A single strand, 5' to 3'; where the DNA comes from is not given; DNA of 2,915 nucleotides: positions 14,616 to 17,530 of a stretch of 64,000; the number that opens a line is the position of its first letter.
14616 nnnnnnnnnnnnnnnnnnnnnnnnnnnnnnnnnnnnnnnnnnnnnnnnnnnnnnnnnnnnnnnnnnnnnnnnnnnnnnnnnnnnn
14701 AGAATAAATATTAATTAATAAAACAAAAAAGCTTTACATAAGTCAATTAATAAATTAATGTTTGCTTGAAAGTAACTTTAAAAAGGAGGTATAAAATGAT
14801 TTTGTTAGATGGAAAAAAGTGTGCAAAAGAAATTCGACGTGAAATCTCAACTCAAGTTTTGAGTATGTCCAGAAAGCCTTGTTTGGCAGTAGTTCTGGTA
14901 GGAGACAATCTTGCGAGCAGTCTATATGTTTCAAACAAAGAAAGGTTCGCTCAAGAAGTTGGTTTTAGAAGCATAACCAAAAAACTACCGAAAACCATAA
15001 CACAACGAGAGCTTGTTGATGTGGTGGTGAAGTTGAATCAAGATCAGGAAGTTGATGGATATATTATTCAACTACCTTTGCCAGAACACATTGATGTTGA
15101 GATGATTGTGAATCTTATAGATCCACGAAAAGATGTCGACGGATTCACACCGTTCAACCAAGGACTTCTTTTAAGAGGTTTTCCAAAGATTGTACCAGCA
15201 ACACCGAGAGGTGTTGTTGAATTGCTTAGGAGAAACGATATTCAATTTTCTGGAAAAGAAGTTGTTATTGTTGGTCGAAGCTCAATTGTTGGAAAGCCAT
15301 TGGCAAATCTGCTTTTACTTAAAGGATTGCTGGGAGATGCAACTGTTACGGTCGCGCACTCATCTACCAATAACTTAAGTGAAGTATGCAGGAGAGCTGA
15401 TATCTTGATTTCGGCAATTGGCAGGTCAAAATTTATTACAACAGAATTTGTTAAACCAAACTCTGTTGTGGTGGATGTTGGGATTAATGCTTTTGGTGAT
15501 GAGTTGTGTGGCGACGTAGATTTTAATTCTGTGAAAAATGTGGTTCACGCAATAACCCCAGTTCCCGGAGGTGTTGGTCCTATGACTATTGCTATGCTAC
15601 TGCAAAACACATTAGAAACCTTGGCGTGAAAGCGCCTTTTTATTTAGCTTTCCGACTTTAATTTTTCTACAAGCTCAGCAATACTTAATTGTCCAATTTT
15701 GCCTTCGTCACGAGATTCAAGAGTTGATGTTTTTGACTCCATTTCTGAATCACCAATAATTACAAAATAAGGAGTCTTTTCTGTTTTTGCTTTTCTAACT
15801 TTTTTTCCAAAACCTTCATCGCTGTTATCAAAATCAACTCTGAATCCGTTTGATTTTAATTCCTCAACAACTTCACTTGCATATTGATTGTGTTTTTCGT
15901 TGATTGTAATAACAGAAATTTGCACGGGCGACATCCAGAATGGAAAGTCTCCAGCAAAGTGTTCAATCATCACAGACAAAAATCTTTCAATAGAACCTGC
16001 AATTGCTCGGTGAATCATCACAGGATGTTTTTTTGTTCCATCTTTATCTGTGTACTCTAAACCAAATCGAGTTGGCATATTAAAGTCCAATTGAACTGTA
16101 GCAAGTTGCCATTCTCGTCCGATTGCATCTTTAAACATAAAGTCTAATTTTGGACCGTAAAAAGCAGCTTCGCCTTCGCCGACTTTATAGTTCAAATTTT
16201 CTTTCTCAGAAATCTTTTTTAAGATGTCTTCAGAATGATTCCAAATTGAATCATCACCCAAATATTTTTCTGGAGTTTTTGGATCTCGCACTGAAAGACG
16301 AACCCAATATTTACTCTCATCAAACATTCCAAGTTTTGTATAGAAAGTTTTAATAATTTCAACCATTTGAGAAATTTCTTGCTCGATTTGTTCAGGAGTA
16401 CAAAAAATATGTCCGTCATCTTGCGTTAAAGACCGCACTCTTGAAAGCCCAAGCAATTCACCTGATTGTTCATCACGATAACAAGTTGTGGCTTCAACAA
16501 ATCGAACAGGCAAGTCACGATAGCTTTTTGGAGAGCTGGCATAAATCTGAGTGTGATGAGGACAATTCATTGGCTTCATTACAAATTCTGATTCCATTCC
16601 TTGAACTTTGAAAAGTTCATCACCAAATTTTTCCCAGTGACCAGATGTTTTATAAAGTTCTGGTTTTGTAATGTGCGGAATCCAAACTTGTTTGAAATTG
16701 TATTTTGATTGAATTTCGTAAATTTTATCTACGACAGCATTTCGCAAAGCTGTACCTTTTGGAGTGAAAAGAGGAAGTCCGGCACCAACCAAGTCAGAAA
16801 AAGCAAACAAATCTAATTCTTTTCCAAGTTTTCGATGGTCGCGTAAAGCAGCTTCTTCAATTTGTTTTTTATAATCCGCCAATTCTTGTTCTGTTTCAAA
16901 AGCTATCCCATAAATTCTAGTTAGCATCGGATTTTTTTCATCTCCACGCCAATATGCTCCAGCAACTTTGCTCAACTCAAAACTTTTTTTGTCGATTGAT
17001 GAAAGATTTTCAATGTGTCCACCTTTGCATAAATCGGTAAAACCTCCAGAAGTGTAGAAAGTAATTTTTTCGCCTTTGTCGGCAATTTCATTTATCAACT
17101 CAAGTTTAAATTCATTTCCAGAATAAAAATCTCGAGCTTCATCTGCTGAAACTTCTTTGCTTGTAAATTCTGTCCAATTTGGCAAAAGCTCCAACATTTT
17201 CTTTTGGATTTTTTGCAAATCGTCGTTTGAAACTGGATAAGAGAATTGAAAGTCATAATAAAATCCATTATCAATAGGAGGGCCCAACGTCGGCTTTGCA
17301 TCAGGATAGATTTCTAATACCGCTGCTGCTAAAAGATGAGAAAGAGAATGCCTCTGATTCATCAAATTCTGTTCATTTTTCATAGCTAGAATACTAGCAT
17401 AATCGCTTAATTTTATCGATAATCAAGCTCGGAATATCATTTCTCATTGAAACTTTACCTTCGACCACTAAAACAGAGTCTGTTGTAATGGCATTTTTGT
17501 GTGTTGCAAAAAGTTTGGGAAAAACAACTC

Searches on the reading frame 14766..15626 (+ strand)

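Call 50: search_protein_families(library=pfam, proteins=[window:14766-15626:+], max_evalue=0.00001)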
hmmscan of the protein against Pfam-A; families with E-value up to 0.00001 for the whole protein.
window:14766-15626:+ (287 aa): 2 families
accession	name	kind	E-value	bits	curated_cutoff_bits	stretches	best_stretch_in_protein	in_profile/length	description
PF02882.25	THF_DHG_CYH_C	-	2.6e-63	212.5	27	1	129-285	2-155/160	Tetrahydrofolate dehydrogenase/cyclohydrolase, NAD(P)-binding domain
PF00763.28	THF_DHG_CYH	-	3.3e-37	127.7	32.8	1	14-125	1-115/115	Tetrahydrofolate dehydrogenase/cyclohydrolase, catalytic domain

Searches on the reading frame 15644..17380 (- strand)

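Call 50: search_protein_families(library=pfam, proteins=[window:15644-17380:-], max_evalue=0.00001)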
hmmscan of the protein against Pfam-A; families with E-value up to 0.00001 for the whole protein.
window:15644-17380:- (578 aa): 3 families
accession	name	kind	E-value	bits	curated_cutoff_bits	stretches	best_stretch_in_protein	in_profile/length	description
PF00587.30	tRNA-synt_2b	-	1.6e-46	159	29.3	1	260-475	4-179/179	tRNA synthetase class II core domain (G, H, P, S and T)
PF03129.25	HGTP_anticodon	-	2.8e-24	85.5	21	1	487-576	1-93/94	Anticodon binding domain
PF07973.19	tRNA_SAD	-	1.2e-08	35.2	24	1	106-157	1-44/44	Threonyl and Alanyl tRNA synthetase second additional domain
